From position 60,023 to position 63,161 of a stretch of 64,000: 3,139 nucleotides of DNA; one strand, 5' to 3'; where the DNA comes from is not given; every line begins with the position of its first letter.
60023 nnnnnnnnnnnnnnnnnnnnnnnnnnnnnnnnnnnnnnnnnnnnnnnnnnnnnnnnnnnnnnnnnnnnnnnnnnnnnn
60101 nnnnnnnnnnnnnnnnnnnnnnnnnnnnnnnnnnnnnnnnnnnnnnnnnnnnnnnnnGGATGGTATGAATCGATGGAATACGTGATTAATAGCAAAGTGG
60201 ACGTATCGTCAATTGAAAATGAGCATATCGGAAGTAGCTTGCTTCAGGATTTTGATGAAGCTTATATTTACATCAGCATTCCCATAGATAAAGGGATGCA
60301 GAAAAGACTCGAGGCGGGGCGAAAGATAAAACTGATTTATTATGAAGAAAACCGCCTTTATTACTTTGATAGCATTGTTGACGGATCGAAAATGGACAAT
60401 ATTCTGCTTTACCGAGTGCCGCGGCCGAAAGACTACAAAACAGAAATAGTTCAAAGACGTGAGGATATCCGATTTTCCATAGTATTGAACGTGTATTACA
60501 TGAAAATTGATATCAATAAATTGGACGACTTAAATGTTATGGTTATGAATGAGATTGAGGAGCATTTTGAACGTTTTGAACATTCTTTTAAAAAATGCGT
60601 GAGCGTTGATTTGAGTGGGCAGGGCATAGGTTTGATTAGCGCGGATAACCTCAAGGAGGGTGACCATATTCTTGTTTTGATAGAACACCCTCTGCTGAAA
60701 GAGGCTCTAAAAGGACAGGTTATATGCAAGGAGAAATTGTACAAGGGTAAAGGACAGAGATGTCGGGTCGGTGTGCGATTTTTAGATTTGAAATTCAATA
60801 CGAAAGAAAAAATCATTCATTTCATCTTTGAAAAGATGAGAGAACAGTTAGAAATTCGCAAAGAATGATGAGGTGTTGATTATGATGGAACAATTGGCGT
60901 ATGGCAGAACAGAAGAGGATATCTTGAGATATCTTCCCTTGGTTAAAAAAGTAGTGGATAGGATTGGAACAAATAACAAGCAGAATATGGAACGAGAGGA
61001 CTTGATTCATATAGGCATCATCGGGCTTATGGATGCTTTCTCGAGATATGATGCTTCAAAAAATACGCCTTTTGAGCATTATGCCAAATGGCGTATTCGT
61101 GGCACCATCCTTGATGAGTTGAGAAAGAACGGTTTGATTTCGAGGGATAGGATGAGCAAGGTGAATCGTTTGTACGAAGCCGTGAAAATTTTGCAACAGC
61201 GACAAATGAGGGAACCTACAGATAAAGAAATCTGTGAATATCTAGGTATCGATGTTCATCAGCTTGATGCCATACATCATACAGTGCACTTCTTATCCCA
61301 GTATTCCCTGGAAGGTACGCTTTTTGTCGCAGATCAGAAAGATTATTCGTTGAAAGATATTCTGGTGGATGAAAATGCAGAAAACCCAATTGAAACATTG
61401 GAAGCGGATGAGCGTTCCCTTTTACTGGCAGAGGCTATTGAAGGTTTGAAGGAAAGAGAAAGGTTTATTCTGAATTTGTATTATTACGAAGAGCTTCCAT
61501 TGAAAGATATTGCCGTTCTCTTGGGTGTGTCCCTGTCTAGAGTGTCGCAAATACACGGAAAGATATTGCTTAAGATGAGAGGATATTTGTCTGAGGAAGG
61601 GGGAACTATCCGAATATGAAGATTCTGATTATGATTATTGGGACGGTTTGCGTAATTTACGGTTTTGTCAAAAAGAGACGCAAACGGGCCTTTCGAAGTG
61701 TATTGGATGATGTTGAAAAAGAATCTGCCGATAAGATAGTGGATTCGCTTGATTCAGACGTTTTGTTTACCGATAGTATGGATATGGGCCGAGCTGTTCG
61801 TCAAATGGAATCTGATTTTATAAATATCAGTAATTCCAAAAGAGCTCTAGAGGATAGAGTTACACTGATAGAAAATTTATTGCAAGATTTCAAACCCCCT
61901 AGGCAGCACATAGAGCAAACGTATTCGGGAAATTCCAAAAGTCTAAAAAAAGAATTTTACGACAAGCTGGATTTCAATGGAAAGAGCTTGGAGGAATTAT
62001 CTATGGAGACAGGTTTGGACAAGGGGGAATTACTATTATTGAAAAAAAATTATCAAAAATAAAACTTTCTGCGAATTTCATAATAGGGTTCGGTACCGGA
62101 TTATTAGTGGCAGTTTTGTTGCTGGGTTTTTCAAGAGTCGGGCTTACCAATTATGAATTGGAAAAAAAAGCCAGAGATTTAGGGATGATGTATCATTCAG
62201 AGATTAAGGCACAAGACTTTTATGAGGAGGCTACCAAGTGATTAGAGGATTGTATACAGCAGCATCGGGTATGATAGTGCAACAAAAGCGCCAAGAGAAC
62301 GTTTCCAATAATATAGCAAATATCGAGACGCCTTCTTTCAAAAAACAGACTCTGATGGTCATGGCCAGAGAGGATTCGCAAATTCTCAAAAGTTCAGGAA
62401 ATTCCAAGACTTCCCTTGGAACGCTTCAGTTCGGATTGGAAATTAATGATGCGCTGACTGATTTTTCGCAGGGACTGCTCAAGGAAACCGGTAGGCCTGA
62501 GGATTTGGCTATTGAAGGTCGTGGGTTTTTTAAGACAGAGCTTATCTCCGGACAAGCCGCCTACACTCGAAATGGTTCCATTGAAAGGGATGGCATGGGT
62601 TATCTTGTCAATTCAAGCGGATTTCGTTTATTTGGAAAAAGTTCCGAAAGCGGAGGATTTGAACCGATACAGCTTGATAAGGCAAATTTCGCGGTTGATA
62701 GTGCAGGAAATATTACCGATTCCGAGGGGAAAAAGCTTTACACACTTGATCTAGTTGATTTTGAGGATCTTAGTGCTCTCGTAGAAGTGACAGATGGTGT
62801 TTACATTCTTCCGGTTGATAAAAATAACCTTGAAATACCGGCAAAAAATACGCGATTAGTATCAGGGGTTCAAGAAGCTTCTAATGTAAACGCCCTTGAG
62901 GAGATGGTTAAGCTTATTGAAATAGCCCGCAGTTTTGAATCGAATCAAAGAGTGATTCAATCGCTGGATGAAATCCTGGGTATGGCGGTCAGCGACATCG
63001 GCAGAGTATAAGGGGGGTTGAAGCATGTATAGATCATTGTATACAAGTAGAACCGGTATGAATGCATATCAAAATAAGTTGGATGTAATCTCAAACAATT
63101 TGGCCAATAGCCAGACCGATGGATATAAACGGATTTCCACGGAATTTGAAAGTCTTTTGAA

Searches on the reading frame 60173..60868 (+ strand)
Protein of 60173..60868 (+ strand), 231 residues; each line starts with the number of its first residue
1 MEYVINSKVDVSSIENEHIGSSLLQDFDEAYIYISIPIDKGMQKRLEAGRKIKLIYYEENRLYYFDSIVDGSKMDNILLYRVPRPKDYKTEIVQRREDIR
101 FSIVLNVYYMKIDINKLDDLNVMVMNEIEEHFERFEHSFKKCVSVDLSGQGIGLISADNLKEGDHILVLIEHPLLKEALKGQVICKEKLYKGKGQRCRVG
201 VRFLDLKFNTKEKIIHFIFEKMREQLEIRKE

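Call 5: search_protein_families(library=ncbifam, proteins=[window:60173-60868:+])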
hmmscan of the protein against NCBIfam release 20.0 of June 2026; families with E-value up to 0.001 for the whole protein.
window:60173-60868:+ (231 aa): 0 families

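Call 23: search_protein_families(library=pfam, proteins=[window:60173-60868:+], max_evalue=0.001)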
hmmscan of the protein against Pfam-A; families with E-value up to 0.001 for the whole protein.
window:60173-60868:+ (231 aa): 2 families
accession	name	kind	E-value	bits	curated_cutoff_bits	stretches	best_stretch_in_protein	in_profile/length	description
PF12945.12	PilZNR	-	6.4e-13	49.1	23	1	5-85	2-85/85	Flagellar protein YcgR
PF07238.19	PilZ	-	1.2e-08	35.7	22.5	1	141-220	24-102/102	PilZ domain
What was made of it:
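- Checked: 60173-60868 matches PilZNR (PF12945) plus PilZ (PF07238) (call 23).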

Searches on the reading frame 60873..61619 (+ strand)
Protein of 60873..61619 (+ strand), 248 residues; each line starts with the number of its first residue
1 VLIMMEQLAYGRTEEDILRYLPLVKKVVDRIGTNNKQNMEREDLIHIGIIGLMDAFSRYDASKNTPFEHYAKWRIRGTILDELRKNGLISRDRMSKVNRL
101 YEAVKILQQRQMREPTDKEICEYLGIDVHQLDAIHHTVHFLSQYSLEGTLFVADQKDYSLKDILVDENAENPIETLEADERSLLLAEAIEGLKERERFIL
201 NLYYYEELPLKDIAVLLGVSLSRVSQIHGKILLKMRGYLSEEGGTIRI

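Call 5: search_protein_families(library=ncbifam, proteins=[window:60873-61619:+])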
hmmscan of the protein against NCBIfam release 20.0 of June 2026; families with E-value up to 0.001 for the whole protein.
window:60873-61619:+ (248 aa): 67 families (the best 25 are shown)
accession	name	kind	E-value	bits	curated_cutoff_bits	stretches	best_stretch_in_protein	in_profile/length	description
TIGR02479.1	FliA_WhiG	subfamily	7.1e-66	222.2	189.6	1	18-239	3-223/224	FliA/WhiG family RNA polymerase sigma factor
NF004935.0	PRK06288.1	equivalog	5.7e-59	199.9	343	1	15-243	37-266/270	RNA polymerase sigma factor WhiG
NF005413.0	PRK06986.1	subfamily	2.7e-54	184.6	201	1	13-241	15-238/241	RNA polymerase sigma factor FliA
NF004572.0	PRK05911.1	equivalog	1.9e-50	171.6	378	1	17-240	29-254/257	RNA polymerase sigma factor sigma-28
NF005809.0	PRK07670.1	equivalog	2.2e-50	171.6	326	1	14-241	26-252/255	FliA/WhiG family RNA polymerase sigma factor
TIGR02937.1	sigma70-ECF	superfamily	1.1e-32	113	42.9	1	16-238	6-164/165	sigma-70 family RNA polymerase sigma factor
TIGR02980.1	SigBFG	subfamily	1.1e-30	107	234.35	1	17-238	9-225/227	SigB/SigF/SigG family RNA polymerase sigma factor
NF009091.0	PRK12427.1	equivalog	7.3e-30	104.3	339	1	18-239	22-231/233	FliA/WhiG family RNA polymerase sigma factor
NF005644.0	PRK07408.1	subfamily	3.3e-25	89.2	261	1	21-239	37-253/258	RNA polymerase sigma factor SigF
NF004052.0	PRK05572.1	subfamily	4.3e-25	88.7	311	1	18-240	39-251/252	SigF/SigG family RNA polymerase sporulation sigma factor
TIGR02885.1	spore_sigF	equivalog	4.7e-24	85.5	321.45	1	17-239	17-231/231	RNA polymerase sporulation sigma factor SigF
TIGR02393.1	RpoD_Cterm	equivalog_domain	3.7e-22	79.1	354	1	36-236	22-225/238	RNA polymerase sigma factor RpoD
TIGR02997.1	Sig70-cyanoRpoD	subfamily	4.4e-22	78.7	384.5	1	35-236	95-298/298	RNA polymerase sigma factor, RpoD/SigA family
NF005514.0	PRK07122.1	subfamily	1e-19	70.7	372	1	8-239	36-263/264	RNA polymerase sigma factor SigF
TIGR02394.1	rpoS_proteo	equivalog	6.1e-19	68.6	378.7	1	36-243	68-278/285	RNA polymerase sigma factor RpoS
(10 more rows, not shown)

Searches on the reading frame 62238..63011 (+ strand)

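Call 23: search_protein_families(library=pfam, proteins=[window:62238-63011:+], max_evalue=0.001)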
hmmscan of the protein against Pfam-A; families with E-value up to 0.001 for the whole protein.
window:62238-63011:+ (257 aa): 3 families
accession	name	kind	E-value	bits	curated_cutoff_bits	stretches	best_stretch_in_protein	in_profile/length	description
PF22692.1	LlgE_F_G_D1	-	1.2e-14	54.6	27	1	91-133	1-43/64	Flagellar hook protein FlgE/F/G D1 domain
PF06429.18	Flg_bbr_C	-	1.6e-14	53.6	23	1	209-250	2-43/46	Flagellar basal body rod FlgEFG protein C-terminal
PF00460.25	Flg_bb_rod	-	5.2e-09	36.3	20.7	1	5-35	1-31/31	Flagella basal body rod protein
